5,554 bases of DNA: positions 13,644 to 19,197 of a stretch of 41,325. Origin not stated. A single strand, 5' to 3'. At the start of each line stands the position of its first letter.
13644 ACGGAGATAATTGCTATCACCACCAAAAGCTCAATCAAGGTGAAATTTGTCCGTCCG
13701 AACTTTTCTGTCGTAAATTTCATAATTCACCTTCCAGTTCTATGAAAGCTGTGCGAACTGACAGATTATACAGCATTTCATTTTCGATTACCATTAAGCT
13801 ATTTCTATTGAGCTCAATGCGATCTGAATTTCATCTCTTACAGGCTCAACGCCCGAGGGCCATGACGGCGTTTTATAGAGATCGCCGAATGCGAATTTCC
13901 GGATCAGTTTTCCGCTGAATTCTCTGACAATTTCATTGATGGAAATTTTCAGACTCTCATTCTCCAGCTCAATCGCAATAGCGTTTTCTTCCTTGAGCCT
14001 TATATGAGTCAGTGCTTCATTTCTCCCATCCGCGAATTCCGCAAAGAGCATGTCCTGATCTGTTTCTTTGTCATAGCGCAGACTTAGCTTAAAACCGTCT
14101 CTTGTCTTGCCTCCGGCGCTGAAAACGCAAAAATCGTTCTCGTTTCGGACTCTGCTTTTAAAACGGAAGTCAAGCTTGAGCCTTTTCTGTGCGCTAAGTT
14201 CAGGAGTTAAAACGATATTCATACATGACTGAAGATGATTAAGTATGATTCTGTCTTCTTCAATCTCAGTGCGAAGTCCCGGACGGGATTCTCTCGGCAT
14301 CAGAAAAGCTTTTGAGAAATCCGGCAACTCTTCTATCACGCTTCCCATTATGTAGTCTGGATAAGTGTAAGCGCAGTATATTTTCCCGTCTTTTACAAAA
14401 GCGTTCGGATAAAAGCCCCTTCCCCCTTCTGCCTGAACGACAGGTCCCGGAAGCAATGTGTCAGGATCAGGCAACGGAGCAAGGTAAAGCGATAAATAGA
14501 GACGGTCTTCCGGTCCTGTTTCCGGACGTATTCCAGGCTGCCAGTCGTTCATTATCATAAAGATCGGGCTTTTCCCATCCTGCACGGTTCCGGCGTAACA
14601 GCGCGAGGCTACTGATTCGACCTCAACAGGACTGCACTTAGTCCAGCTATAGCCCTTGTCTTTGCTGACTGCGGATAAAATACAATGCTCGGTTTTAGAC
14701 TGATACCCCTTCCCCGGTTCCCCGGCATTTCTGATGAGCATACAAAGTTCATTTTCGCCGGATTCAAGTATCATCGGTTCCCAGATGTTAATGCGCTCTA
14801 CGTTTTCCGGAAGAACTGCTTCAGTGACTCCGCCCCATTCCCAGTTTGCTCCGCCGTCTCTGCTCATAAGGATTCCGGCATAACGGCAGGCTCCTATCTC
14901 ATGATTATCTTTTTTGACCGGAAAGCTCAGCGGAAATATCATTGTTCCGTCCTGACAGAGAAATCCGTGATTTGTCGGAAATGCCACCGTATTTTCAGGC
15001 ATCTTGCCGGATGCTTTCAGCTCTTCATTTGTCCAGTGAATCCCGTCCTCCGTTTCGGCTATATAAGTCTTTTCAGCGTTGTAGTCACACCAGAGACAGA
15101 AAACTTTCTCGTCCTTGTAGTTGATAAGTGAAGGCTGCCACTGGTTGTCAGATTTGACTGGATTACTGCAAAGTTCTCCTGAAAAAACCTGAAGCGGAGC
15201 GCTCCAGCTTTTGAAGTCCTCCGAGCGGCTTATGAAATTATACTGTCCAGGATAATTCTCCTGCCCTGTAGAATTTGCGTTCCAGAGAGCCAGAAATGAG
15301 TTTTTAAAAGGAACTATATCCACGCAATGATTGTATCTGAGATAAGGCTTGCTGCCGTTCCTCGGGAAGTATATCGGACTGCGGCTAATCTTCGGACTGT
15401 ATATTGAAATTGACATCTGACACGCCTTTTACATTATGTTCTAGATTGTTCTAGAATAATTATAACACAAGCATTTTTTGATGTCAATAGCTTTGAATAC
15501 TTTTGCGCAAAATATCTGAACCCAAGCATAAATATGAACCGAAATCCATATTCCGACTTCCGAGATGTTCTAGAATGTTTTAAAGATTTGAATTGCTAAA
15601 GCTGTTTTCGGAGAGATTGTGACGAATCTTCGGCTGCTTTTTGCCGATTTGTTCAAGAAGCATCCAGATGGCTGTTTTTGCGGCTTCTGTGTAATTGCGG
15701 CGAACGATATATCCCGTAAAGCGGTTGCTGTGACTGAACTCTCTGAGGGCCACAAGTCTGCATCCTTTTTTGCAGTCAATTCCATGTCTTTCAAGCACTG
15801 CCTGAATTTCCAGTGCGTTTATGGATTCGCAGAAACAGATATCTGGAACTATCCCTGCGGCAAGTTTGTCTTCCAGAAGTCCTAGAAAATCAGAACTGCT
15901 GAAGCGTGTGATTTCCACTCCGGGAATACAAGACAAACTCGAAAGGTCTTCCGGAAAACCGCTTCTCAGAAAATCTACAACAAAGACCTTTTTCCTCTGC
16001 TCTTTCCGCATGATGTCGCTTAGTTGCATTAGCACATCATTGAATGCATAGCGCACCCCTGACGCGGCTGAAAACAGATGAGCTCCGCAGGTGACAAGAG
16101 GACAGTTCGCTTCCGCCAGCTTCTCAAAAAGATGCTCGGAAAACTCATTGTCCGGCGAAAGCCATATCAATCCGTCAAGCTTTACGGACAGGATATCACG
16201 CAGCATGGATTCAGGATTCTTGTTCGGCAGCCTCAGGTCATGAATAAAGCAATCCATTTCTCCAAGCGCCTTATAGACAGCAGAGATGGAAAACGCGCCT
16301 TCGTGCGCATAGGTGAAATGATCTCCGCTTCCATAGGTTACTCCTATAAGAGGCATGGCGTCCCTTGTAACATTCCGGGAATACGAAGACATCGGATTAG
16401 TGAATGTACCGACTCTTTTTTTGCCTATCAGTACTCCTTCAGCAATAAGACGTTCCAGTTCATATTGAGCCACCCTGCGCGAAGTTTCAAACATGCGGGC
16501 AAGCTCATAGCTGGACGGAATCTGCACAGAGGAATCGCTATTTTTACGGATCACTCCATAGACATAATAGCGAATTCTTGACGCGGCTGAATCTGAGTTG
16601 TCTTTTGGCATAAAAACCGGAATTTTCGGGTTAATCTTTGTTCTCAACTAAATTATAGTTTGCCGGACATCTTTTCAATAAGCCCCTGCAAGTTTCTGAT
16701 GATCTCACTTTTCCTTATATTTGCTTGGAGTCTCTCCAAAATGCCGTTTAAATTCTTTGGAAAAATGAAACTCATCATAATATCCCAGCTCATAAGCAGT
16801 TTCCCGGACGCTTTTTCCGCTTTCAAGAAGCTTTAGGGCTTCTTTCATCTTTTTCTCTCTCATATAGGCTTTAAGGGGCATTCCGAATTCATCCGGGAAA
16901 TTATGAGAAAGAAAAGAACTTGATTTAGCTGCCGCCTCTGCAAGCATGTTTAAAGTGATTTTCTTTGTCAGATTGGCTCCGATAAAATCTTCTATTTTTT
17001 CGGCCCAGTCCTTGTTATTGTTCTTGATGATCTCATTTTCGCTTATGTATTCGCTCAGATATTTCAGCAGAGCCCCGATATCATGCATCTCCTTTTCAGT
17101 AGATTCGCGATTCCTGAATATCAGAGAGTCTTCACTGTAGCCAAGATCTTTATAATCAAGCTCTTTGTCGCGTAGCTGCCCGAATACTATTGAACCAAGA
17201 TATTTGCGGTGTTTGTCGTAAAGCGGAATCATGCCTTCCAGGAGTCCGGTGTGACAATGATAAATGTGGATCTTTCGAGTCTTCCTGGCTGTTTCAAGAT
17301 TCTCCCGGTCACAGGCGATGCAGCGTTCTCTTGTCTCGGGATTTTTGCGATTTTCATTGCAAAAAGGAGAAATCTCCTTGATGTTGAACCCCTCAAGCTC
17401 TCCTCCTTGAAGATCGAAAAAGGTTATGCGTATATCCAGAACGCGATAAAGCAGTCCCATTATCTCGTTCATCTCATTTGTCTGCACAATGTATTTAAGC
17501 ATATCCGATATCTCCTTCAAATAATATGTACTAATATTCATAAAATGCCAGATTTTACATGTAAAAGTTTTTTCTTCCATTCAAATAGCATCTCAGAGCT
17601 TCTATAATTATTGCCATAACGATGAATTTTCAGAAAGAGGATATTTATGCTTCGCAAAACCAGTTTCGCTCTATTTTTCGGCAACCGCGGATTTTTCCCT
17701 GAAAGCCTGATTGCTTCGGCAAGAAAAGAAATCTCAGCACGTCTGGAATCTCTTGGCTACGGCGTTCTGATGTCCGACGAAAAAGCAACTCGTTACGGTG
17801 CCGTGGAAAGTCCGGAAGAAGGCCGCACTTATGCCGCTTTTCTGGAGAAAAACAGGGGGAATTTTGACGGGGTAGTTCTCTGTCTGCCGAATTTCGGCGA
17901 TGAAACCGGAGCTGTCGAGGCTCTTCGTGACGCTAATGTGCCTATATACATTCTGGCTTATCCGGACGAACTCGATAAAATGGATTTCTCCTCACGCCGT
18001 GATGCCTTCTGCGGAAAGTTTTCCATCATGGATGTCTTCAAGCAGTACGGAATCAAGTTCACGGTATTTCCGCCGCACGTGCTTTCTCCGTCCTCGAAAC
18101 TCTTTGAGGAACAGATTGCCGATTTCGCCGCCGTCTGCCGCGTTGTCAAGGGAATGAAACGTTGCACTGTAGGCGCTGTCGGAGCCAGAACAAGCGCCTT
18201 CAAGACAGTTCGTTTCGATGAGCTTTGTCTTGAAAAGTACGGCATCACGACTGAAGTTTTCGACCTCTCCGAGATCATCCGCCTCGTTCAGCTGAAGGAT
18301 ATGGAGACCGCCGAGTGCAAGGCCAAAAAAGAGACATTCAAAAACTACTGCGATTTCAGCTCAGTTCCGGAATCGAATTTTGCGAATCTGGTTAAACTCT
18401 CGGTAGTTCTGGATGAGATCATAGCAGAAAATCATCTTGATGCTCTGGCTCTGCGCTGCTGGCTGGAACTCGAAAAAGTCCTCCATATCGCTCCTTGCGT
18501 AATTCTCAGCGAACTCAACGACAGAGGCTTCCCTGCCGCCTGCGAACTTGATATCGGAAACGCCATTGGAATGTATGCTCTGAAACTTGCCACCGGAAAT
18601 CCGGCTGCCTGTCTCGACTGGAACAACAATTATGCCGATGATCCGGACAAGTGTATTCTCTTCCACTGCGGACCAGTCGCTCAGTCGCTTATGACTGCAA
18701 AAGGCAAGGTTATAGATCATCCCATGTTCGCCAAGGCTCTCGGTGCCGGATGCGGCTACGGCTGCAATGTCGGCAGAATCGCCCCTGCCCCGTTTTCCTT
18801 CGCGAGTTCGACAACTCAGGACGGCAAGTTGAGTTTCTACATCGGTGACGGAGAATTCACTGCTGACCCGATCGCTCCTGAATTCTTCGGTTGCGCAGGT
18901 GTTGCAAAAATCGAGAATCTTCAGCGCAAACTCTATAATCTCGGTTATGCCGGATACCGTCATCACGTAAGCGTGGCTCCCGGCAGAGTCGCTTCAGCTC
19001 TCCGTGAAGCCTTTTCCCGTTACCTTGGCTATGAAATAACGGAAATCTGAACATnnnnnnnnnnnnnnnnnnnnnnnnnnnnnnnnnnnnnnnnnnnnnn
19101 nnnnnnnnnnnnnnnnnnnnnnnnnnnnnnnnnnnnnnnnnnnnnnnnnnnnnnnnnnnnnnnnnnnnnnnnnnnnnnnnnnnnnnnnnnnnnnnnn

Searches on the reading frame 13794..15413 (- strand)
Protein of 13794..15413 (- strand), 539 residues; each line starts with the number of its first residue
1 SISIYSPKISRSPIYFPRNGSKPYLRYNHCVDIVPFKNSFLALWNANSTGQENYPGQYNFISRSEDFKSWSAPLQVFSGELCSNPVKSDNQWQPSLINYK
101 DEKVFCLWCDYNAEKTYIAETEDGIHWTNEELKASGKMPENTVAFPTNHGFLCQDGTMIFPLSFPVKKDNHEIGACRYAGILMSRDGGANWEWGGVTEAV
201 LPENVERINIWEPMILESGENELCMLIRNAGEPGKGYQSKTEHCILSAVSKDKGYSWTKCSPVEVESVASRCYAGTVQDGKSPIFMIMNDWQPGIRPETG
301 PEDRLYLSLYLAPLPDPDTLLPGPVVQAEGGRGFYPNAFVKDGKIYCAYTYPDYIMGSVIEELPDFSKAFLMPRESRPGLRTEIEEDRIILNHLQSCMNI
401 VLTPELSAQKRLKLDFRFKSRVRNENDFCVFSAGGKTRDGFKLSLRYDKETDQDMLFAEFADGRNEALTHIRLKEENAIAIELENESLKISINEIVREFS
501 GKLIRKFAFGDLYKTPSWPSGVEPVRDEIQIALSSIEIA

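Call 8: search_protein_families(library=pfam, proteins=[window:13794-15413:-], max_evalue=0.00001)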
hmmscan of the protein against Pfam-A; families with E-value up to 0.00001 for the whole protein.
window:13794-15413:- (539 aa): 1 family
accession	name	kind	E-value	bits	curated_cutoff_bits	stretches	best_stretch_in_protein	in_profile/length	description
PF13088.12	BNR_2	-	6.6e-14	52.4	31.4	1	65-311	26-240/277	BNR repeat-like domain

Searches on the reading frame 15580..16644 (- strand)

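Call 8: search_protein_families(library=pfam, proteins=[window:15580-16644:-], max_evalue=0.00001)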
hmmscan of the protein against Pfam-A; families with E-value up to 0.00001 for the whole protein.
window:15580-16644:- (354 aa): 0 families

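Call 53: search_protein_families(library=pfam, proteins=[window:15580-16644:-], max_evalue=0.001)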
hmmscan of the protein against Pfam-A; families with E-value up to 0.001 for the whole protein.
window:15580-16644:- (354 aa): 1 family
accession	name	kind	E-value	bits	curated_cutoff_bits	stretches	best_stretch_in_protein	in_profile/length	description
PF00392.27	GntR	-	0.00073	19.6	27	0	41-81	23-63/64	Bacterial regulatory proteins, gntR family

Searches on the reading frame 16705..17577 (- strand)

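Call 8: search_protein_families(library=pfam, proteins=[window:16705-17577:-], max_evalue=0.00001)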
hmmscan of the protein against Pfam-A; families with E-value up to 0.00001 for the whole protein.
window:16705-17577:- (290 aa): 3 families
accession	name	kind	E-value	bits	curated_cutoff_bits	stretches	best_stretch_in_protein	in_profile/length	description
PF10114.15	PocR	-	6.3e-22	78.5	23.9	1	30-168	2-147/162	Sensory domain found in PocR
PF12833.13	HTH_18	-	6.2e-20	71.7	33.6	1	212-289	1-79/80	Helix-turn-helix domain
PF00165.29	HTH_AraC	-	1.3e-11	44.8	26.6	1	253-287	7-40/42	Bacterial regulatory helix-turn-helix proteins, AraC family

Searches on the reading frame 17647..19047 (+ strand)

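Call 8: search_protein_families(library=pfam, proteins=[window:17647-19047:+], max_evalue=0.00001)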
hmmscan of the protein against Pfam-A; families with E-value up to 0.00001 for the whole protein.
window:17647-19047:+ (467 aa): 1 family
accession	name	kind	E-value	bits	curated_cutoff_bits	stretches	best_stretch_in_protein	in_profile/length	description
PF02952.23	Fucose_iso_C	-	1e-13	51.6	29.3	1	338-465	1-140/143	L-fucose isomerase, C-terminal domain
